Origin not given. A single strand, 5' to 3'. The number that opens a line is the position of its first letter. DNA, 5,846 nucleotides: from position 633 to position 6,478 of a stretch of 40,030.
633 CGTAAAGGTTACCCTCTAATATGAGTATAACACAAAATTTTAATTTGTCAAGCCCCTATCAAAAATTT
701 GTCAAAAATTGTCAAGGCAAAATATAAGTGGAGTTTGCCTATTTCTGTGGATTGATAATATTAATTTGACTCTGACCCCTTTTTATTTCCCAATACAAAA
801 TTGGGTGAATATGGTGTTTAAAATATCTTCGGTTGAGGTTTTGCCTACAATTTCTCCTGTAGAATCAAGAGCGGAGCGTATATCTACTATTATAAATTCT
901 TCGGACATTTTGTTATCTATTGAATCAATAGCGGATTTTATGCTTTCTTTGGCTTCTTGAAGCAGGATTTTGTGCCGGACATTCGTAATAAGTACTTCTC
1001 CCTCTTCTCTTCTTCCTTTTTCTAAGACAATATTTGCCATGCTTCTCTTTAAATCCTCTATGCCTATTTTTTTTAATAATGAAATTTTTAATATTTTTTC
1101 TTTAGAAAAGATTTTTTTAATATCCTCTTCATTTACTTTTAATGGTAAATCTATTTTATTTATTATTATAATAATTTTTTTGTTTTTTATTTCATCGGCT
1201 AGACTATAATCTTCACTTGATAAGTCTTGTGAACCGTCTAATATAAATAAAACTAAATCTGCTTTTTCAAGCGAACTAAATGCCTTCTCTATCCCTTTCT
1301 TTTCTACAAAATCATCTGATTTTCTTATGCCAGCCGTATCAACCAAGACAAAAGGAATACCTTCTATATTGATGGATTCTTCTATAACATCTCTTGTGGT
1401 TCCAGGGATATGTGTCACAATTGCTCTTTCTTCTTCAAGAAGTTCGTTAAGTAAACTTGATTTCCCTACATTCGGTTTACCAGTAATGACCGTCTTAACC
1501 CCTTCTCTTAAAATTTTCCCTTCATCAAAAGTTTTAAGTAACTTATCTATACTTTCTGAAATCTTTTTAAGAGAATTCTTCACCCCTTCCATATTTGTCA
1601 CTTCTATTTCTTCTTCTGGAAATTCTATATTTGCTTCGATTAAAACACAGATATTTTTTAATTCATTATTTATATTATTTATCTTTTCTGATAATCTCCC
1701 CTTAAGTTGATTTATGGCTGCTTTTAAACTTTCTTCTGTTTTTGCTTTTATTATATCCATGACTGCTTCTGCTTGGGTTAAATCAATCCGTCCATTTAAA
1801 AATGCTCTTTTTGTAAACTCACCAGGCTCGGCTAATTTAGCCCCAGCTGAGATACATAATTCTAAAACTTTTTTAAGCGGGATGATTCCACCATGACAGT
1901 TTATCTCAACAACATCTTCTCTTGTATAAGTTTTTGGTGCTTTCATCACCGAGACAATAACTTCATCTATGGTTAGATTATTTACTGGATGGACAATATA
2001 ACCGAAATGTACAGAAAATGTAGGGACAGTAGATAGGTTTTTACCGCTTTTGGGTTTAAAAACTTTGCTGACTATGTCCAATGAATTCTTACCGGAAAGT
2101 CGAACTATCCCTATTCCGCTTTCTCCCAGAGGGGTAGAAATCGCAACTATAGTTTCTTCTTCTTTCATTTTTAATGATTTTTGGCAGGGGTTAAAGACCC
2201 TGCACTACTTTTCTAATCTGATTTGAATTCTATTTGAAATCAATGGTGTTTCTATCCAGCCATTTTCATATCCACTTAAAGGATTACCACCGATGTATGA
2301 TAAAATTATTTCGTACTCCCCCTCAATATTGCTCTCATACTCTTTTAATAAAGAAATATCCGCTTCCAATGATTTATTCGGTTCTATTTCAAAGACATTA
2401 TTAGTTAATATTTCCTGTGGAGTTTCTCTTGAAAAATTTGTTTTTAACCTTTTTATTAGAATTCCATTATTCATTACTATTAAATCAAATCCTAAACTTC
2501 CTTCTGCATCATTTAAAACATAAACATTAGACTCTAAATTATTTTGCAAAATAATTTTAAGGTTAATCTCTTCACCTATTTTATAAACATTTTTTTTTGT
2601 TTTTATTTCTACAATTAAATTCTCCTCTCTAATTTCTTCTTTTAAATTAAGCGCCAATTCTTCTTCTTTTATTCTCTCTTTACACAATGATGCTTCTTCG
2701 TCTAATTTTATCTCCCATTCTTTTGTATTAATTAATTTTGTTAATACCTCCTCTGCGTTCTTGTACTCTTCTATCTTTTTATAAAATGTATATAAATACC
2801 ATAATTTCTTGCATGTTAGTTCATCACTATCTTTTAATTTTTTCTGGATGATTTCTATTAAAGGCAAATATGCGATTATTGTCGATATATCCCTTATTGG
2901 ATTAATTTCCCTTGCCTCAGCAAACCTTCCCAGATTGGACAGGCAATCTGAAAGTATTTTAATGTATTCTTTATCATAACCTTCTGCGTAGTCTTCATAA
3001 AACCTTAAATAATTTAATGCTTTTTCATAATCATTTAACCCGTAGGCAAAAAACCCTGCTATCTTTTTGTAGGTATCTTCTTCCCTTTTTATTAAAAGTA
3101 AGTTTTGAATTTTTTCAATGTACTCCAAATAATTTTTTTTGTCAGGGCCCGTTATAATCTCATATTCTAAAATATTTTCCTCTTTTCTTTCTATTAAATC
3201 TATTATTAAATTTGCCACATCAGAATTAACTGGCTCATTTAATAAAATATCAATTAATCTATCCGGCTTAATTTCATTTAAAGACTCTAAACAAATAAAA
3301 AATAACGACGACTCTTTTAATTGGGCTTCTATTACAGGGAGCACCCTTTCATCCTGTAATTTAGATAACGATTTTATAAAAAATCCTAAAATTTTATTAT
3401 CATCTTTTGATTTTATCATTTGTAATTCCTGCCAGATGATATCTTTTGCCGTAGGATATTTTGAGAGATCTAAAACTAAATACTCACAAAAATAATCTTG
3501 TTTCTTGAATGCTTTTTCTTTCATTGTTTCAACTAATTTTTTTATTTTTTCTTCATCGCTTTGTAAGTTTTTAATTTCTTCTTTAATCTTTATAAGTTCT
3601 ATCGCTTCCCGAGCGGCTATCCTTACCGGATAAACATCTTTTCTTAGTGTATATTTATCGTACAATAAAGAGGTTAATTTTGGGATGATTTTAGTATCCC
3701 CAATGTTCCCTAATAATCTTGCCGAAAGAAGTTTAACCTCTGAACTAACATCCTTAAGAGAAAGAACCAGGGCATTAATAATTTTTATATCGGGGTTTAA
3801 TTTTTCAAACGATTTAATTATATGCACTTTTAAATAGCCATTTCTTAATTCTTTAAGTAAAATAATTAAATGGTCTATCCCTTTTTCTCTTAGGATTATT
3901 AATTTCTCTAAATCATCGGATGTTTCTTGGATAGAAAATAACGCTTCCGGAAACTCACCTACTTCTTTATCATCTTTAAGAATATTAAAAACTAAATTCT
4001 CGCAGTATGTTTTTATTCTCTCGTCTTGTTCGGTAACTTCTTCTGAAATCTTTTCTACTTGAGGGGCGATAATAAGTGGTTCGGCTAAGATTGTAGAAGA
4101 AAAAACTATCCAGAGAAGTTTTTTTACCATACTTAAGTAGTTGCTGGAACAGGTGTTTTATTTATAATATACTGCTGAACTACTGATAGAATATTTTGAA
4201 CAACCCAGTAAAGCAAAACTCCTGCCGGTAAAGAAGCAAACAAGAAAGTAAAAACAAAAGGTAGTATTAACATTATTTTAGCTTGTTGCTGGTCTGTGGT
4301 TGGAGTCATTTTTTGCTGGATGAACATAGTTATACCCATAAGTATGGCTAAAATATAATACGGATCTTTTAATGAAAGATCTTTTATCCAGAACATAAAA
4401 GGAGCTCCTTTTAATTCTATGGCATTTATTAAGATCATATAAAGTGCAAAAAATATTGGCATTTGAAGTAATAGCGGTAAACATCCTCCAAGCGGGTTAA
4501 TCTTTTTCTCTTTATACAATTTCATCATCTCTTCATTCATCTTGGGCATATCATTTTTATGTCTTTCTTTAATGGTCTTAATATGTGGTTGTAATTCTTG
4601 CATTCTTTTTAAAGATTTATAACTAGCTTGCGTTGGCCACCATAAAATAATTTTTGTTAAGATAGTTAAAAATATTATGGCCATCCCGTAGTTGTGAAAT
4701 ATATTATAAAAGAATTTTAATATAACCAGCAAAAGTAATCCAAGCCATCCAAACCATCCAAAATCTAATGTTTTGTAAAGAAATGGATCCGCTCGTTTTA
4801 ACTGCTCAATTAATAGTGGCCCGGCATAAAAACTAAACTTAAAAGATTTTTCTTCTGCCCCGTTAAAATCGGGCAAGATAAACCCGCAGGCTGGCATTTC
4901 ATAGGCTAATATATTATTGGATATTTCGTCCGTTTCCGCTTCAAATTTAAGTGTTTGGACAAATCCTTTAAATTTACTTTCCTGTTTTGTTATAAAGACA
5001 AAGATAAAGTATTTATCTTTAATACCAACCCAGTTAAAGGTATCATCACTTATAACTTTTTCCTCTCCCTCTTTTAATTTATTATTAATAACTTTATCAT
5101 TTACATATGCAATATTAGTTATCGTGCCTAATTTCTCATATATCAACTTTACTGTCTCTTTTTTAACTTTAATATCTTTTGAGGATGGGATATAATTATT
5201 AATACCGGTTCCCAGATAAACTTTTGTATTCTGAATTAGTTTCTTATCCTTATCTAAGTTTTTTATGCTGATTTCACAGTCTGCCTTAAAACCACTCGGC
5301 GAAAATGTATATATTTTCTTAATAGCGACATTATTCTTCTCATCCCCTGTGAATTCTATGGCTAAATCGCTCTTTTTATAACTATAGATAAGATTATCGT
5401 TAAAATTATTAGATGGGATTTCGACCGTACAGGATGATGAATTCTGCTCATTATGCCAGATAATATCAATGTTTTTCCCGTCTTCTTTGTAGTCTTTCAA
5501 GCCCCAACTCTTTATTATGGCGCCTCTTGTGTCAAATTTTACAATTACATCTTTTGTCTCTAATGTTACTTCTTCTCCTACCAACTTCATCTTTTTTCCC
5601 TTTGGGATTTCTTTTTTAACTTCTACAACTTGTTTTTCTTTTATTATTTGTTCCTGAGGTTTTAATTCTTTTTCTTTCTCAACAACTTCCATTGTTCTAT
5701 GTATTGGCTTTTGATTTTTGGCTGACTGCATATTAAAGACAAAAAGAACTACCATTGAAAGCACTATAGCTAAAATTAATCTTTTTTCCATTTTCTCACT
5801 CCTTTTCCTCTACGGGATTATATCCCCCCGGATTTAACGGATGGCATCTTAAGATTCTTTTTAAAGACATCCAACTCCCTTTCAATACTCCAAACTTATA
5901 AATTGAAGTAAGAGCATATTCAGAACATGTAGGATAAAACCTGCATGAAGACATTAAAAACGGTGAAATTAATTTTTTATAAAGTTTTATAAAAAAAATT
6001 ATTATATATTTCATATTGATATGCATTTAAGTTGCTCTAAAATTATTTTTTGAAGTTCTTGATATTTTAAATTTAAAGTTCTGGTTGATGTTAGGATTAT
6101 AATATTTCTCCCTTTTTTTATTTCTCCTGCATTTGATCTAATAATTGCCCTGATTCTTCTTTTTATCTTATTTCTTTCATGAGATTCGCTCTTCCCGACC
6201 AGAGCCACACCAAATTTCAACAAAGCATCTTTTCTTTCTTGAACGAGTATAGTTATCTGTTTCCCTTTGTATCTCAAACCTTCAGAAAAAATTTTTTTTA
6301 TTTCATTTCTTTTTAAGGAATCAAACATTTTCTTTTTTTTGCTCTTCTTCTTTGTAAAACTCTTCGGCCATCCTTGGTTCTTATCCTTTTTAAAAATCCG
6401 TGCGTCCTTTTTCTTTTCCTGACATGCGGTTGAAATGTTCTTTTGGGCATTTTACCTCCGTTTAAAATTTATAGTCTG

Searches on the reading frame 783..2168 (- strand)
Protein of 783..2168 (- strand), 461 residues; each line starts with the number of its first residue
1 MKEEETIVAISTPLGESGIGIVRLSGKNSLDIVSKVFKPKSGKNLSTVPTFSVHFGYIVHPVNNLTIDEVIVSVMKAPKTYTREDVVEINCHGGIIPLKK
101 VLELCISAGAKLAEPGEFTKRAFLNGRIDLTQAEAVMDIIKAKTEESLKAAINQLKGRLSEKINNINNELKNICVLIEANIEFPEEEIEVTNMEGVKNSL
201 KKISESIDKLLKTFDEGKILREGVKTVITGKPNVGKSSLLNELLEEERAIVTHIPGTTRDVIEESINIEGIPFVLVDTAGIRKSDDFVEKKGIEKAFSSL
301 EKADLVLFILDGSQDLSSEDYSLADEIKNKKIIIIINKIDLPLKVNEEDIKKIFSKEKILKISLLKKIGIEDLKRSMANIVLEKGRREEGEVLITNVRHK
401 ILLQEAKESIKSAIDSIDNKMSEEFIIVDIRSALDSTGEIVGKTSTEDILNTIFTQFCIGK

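Call 44: search_protein_families(library=pfam, proteins=[window:783-2168:-], max_evalue=0.001)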
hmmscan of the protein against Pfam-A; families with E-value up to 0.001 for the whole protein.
window:783-2168:- (461 aa): 10 families
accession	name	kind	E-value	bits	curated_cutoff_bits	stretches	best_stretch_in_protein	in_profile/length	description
PF12631.12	MnmE_helical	-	8e-61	206.3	40.1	1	130-458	1-211/211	MnmE helical domain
PF10396.14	TrmE_N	-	2.1e-43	147.7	29.8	1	6-127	1-117/117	GTP-binding protein TrmE N-terminus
PF01926.29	MMR_HSR1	-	2.7e-29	102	21.9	1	226-338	2-113/113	50S ribosome-binding GTPase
PF02421.24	FeoB_N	-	1.1e-10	41.7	27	1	225-375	2-154/156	Ferrous iron transport protein B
PF00350.29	Dynamin_N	-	8.7e-06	26.3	27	0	273-338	103-167/168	Dynamin family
PF00009.33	GTP_EFTU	-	1.7e-05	24.9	26.5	1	258-361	56-166/188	Elongation factor Tu GTP binding domain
PF03193.22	RsgA_GTPase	-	0.00013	22.3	30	0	223-256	106-139/174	RsgA GTPase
PF00025.27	Arf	-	0.00034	20.6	22.3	1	221-361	12-147/174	ADP-ribosylation factor family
PF16897.10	MMR_HSR1_Xtn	-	0.0005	20.4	35.2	0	324-377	50-100/106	C-terminal region of MMR_HSR1 domain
PF02492.25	cobW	-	0.00067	19.7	20.7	0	270-348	83-163/180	CobW/HypB/UreG, nucleotide-binding domain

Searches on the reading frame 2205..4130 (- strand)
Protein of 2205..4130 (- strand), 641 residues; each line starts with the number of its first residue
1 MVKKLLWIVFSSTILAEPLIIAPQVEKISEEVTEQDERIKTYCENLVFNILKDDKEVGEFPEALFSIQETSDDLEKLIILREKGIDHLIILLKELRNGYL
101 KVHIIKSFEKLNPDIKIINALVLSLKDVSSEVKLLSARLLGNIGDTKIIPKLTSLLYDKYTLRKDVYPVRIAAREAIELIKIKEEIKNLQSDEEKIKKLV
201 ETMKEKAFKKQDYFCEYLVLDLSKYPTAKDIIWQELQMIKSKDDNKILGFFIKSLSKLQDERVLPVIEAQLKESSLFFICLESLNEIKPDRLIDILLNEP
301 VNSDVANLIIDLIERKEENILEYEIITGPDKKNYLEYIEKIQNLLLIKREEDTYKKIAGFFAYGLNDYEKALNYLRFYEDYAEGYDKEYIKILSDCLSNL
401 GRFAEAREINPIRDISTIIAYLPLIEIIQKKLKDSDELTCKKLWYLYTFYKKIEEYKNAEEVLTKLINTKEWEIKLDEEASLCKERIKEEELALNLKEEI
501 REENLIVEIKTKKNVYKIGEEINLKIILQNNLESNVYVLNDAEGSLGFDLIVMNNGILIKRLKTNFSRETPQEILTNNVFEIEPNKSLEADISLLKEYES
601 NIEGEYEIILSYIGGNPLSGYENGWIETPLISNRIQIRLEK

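Call 44: search_protein_families(library=pfam, proteins=[window:2205-4130:-], max_evalue=0.001)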
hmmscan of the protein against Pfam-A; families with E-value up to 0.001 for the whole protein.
window:2205-4130:- (641 aa): 1 family
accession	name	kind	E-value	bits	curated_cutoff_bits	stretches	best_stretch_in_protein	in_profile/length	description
PF13646.12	HEAT_2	-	4.3e-07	30.5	27.7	0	85-159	1-74/88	HEAT repeats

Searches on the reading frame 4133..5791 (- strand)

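Call 44: search_protein_families(library=pfam, proteins=[window:4133-5791:-], max_evalue=0.001)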
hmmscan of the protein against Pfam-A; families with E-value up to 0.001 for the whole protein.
window:4133-5791:- (552 aa): 2 families
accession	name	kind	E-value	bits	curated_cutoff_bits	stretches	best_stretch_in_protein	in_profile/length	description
PF02096.25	60KD_IMP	-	8.6e-60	201.8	35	1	368-545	1-163/163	60Kd inner membrane protein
PF14849.12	YidC_periplas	-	6.3e-22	79.2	24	1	75-352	2-278/283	YidC periplasmic domain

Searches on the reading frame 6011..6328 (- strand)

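Call 54: search_protein_families(library=pfam, proteins=[window:6011-6328:-], max_evalue=1)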
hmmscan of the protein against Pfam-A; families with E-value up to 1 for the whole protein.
window:6011-6328:- (105 aa): 2 families
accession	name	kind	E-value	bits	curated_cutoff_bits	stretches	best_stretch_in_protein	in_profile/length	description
PF00825.24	Ribonuclease_P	-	2.2e-14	53.8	22.3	1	6-101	9-106/109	Ribonuclease P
PF21076.3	GDH_ACT2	-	0.081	13.9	22.8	1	2-65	24-88/90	Glutamate dehydrogenase, ACT2 domain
